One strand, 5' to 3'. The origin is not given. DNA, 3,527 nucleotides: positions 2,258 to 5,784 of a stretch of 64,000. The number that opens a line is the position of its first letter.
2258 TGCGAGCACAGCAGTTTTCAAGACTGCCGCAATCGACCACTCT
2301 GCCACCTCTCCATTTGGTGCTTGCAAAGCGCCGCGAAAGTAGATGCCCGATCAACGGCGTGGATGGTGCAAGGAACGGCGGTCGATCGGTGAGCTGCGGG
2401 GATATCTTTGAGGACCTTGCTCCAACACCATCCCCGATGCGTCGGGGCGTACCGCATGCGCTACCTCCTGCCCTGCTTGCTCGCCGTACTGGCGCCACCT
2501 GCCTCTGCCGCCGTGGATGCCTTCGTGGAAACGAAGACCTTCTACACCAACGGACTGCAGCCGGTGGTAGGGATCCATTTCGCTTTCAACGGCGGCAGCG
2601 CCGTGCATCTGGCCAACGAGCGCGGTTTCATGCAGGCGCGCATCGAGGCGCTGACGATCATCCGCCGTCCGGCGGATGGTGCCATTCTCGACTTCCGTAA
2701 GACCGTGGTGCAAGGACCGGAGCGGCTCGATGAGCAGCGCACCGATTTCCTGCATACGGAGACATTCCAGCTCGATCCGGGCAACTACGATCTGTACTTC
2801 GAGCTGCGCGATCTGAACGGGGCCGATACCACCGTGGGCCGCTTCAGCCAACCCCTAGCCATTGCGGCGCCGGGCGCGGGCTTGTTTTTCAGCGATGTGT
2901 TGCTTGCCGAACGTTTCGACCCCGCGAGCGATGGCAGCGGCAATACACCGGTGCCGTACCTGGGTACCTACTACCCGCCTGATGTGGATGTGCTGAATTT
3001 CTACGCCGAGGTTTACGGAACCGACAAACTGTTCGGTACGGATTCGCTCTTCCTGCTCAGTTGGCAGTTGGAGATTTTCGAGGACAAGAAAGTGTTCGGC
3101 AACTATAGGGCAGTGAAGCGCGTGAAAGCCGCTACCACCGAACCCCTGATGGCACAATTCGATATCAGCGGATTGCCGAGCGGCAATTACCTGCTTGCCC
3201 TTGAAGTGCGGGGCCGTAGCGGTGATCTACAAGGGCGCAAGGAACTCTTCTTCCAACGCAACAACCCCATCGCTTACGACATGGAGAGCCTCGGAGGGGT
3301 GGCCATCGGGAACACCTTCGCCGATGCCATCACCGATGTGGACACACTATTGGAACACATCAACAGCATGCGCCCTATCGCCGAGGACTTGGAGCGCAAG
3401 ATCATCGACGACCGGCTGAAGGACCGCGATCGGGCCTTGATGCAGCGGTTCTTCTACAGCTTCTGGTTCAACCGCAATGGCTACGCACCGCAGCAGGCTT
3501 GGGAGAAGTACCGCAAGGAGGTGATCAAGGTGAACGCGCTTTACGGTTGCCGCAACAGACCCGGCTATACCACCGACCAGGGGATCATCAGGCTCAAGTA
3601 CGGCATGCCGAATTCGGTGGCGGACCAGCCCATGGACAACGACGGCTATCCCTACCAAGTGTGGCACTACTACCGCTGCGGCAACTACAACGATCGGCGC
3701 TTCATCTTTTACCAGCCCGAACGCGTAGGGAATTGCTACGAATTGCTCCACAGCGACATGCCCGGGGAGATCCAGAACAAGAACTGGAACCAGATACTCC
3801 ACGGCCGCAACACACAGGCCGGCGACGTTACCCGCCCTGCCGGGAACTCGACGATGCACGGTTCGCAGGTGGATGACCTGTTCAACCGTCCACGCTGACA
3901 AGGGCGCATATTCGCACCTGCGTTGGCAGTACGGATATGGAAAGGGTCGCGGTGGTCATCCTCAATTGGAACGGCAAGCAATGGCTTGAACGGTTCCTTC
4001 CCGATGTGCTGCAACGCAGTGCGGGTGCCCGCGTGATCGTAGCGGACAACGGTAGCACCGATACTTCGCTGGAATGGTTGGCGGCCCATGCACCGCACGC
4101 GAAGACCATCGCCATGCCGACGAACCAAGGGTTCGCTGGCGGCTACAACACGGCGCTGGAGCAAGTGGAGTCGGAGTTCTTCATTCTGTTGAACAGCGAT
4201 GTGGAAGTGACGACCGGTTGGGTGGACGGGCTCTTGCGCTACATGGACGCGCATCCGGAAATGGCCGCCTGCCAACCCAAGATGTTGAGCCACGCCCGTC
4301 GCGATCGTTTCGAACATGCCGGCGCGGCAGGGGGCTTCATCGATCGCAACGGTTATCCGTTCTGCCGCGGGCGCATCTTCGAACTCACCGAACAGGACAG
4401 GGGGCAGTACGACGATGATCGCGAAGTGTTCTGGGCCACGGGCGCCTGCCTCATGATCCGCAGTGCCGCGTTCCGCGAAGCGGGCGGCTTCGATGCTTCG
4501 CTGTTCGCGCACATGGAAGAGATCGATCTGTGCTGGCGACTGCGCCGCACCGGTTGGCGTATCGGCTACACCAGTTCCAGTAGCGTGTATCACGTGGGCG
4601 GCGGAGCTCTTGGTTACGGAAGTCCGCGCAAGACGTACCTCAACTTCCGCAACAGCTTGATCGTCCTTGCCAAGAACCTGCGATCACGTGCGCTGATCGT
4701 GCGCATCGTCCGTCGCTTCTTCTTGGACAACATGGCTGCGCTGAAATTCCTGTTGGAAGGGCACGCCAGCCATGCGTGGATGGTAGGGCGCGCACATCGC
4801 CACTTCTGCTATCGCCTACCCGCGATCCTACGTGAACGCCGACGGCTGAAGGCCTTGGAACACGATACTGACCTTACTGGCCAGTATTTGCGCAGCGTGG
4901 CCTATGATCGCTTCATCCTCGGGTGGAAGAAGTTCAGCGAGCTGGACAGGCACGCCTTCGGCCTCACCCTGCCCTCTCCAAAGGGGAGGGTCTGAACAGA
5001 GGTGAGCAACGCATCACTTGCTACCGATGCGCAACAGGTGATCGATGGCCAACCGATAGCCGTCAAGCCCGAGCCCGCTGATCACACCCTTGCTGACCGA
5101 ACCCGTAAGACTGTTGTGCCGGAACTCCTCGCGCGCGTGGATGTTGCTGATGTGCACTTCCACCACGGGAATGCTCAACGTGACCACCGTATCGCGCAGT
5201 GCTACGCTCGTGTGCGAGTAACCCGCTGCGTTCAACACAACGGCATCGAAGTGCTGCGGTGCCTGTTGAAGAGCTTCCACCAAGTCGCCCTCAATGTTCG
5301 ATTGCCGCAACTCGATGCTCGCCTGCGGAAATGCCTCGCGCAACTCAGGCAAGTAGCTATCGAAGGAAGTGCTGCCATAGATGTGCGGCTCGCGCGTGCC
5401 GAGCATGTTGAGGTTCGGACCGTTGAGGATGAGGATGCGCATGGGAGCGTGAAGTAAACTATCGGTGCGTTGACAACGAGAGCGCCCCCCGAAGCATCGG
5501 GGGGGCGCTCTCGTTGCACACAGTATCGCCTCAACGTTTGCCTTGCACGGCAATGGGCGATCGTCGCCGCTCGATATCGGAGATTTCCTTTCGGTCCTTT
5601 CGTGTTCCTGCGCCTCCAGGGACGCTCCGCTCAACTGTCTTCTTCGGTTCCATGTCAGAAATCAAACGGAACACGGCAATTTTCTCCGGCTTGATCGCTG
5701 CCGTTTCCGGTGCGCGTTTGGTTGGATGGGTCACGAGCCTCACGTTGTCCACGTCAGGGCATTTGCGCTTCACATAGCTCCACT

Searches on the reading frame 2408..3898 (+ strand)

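Call 79: search_protein_families(library=pfam, proteins=[window:2408-3898:+], max_evalue=0.0001)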
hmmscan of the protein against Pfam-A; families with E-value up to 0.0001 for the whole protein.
window:2408-3898:+ (496 aa): 1 family
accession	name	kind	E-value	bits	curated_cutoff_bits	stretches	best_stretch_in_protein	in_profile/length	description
PF20094.4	GWxTD_dom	-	2.8e-07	30.9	26.9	1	339-449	53-156/172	GWxTD domain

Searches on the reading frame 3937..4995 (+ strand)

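Call 79: search_protein_families(library=pfam, proteins=[window:3937-4995:+], max_evalue=0.0001)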
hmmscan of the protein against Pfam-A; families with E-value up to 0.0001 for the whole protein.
window:3937-4995:+ (352 aa): 4 families
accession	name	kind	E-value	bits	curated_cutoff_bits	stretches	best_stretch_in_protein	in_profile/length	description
PF00535.33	Glycos_transf_2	-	1.3e-19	71.1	23.3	1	6-181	2-166/168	Glycosyl transferase family 2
PF13641.12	Glyco_tranf_2_3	-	1.1e-10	42.4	27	1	3-220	2-212/230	Glycosyltransferase like family 2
PF13632.12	Glyco_trans_2_3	-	5.6e-09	36.5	27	1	82-218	2-122/198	Glycosyl transferase family group 2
PF10111.15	Glyco_tranf_2_2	-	5e-05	23.4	27.3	1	14-264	12-252/276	Glycosyltransferase like family 2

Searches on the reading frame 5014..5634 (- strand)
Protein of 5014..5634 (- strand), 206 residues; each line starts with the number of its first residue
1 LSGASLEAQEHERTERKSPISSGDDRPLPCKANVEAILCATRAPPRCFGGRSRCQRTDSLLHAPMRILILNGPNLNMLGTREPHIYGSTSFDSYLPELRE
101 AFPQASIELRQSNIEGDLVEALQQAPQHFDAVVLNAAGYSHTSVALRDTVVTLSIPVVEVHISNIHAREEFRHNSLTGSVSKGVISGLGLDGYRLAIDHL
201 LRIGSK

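Call 79: search_protein_families(library=pfam, proteins=[window:5014-5634:-], max_evalue=0.0001)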
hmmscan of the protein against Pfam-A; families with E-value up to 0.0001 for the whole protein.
window:5014-5634:- (206 aa): 1 family
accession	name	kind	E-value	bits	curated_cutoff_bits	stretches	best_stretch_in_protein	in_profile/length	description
PF01220.24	DHquinase_II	-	1.6e-52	177.4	23.3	1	66-200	1-137/138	Dehydroquinase class II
